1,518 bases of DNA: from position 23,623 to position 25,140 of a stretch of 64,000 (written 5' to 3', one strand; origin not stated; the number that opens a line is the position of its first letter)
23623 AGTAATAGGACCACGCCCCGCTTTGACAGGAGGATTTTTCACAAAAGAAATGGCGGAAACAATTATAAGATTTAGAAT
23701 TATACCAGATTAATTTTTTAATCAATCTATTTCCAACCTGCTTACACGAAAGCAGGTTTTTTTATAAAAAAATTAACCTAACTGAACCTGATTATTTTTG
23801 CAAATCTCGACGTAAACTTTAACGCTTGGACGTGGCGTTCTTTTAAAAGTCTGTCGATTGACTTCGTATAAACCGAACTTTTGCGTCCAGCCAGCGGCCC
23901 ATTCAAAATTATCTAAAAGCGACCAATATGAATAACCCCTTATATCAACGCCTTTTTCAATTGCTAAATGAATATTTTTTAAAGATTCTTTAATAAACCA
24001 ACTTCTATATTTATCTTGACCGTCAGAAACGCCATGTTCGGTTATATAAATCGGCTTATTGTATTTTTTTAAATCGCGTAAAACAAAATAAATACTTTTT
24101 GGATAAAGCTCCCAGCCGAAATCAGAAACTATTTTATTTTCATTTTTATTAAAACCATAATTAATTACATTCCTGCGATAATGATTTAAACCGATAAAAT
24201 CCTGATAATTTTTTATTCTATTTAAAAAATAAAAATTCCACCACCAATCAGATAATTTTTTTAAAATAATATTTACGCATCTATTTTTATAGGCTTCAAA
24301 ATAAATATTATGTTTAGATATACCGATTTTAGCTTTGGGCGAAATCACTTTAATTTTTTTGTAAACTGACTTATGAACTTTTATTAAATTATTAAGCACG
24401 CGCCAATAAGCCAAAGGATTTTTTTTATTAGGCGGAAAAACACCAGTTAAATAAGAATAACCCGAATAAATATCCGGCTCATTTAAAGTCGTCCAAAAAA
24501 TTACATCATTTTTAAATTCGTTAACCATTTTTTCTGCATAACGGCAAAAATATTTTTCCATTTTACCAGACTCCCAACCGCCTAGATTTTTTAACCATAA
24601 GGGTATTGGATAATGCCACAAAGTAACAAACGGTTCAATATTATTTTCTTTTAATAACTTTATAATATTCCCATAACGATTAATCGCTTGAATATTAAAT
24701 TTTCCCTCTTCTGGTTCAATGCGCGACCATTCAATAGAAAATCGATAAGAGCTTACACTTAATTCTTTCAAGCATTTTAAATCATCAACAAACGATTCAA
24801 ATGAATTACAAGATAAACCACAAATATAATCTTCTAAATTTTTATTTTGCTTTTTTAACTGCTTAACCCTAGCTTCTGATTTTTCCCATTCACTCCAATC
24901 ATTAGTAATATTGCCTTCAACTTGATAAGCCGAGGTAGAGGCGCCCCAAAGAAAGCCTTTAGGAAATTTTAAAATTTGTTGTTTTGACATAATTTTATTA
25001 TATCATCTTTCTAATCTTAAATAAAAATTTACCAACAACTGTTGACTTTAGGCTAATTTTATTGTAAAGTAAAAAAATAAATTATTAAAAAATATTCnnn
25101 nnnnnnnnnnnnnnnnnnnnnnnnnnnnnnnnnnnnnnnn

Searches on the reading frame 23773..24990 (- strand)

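Call 86: search_protein_families(library=pfam, proteins=[window:23773-24990:-], max_evalue=0.0001)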
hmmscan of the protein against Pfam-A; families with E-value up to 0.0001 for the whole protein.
window:23773-24990:- (405 aa): 2 families
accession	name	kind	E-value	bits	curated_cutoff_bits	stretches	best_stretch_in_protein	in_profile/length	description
PF00232.24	Glyco_hydro_1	-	5.6e-85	285.9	22.6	2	8-255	4-249/453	Glycosyl hydrolase family 1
PF00331.26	Glyco_hydro_10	-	7.9e-07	29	22.1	1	86-172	45-129/311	Glycosyl hydrolase family 10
